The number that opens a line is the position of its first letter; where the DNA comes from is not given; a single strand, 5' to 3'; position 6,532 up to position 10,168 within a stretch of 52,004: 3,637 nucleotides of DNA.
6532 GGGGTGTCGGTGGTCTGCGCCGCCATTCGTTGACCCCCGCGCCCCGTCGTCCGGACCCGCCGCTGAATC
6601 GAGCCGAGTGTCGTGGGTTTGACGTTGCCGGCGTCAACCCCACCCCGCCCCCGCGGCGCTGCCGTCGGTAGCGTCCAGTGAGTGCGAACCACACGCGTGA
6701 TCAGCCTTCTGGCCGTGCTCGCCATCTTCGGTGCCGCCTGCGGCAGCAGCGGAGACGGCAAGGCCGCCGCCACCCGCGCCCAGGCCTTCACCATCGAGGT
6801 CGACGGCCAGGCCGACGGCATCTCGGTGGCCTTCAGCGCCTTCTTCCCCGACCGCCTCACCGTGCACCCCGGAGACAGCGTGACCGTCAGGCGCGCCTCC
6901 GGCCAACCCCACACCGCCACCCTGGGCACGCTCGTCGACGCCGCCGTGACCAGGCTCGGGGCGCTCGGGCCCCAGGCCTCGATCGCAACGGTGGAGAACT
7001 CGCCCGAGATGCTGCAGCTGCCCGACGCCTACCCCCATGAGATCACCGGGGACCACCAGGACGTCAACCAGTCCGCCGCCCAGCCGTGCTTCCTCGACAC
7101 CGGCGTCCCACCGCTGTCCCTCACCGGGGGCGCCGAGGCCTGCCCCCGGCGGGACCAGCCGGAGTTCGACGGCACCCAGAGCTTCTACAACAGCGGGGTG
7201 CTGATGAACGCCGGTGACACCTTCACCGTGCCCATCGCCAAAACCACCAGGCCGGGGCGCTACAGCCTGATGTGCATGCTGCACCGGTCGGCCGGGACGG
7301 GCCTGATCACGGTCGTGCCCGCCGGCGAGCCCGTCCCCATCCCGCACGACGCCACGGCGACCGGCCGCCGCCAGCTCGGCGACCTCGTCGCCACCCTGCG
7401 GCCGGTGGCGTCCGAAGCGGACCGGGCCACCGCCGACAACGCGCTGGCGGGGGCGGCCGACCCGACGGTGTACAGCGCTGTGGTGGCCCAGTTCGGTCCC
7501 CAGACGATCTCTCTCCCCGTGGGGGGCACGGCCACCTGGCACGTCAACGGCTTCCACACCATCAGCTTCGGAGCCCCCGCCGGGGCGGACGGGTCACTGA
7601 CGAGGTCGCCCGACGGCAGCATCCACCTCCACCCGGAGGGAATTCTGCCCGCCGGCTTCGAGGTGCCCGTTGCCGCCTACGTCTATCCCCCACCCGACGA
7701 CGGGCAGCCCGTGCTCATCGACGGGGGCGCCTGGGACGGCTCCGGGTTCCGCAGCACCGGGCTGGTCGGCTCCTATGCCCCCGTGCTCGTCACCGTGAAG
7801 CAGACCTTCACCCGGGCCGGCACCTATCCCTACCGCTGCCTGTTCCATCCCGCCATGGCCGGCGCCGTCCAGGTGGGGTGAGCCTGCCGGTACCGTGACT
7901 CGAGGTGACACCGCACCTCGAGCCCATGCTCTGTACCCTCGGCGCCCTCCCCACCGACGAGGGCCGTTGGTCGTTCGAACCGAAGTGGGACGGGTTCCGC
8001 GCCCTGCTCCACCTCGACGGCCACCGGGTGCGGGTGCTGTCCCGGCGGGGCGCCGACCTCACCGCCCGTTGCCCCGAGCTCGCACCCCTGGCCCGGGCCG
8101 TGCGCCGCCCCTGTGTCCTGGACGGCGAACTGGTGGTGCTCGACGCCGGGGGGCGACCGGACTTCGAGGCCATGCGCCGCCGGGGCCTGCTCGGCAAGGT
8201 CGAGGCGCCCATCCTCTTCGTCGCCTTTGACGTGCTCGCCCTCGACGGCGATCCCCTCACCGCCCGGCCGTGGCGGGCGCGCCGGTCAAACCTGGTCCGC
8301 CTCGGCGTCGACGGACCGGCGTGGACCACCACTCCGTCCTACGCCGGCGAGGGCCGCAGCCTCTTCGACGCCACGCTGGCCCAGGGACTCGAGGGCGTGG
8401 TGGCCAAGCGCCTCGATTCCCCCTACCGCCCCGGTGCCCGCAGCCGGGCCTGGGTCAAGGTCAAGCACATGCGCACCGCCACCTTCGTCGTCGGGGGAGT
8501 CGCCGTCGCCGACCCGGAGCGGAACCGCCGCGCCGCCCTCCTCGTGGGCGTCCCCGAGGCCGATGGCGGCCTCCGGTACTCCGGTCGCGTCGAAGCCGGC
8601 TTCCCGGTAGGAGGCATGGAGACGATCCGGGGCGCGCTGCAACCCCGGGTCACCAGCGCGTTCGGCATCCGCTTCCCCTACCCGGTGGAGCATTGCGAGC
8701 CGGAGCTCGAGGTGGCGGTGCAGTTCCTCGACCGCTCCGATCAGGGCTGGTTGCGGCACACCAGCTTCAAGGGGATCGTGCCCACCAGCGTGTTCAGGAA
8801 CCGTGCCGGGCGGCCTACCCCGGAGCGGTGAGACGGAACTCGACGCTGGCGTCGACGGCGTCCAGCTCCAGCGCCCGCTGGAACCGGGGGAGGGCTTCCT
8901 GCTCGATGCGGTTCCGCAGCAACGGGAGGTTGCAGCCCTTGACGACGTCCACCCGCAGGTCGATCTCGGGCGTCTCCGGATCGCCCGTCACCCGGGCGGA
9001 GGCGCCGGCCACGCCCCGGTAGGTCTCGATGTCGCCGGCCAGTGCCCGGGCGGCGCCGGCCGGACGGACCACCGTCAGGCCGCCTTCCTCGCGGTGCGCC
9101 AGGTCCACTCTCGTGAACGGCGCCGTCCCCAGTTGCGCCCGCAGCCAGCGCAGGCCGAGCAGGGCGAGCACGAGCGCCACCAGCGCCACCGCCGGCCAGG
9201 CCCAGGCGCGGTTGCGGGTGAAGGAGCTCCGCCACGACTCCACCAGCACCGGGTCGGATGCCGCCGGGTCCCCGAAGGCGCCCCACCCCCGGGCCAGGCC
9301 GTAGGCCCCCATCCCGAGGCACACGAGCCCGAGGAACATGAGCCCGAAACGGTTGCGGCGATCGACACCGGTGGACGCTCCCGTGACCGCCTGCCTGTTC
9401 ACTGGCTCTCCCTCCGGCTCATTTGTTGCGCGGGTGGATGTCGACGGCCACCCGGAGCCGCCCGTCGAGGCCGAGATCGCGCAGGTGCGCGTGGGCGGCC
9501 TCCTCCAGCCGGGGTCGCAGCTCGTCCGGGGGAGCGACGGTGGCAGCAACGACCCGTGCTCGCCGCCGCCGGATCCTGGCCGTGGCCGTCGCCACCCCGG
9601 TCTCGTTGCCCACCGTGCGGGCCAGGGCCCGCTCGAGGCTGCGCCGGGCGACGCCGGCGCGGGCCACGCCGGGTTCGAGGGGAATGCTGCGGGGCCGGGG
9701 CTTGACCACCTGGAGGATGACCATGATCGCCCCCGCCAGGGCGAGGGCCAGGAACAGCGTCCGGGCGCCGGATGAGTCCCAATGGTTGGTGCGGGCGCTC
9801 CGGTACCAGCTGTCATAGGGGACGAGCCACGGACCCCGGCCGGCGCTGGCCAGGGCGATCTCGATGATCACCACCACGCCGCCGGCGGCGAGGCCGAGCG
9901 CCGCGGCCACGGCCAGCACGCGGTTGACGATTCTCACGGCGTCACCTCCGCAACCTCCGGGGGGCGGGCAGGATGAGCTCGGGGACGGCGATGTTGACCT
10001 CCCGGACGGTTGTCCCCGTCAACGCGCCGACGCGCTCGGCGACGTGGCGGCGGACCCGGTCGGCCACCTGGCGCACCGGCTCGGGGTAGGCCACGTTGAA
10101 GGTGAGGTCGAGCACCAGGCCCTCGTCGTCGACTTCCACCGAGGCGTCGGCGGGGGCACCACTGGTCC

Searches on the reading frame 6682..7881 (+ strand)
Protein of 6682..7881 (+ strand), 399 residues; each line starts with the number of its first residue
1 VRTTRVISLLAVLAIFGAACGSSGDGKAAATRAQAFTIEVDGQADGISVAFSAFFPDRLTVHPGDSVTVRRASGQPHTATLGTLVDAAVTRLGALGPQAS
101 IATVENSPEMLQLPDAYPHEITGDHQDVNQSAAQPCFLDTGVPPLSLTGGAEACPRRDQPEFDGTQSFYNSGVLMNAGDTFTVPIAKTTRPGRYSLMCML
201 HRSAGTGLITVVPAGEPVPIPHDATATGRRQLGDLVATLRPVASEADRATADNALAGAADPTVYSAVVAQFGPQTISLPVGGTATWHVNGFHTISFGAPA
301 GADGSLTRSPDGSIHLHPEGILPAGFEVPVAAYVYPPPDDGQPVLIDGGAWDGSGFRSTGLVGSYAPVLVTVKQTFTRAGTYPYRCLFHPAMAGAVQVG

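Call 82: search_protein_families(library=pfam, proteins=[window:6682-7881:+], max_evalue=0.0001)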
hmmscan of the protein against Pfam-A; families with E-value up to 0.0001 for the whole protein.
window:6682-7881:+ (399 aa): 1 family
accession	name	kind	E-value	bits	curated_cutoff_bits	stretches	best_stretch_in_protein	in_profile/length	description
PF00127.26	Copper-bind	-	7.6e-06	26.7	21.2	0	372-398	70-98/99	Copper binding proteins, plastocyanin/azurin family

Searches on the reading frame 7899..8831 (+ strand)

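Call 82: search_protein_families(library=pfam, proteins=[window:7899-8831:+], max_evalue=0.0001)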
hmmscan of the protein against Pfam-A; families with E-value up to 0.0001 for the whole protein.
window:7899-8831:+ (310 aa): 2 families
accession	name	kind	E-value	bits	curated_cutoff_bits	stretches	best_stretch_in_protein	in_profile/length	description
PF01068.26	DNA_ligase_A_M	-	1.6e-30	106.7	26.2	1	21-189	19-204/204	ATP dependent DNA ligase domain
PF04679.21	DNA_ligase_A_C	-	6.7e-08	33.3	27.5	1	210-293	4-90/94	ATP dependent DNA ligase C terminal region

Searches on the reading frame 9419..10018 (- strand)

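Call 89: search_protein_families(library=pfam, proteins=[window:9419-10018:-], max_evalue=0.001)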
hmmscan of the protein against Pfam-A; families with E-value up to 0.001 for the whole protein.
window:9419-10018:- (199 aa): 1 family
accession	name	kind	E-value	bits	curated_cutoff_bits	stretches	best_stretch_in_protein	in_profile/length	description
PF19803.4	DUF6286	-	1.2e-12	48.7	35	1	94-194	1-107/108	Family of unknown function (DUF6286)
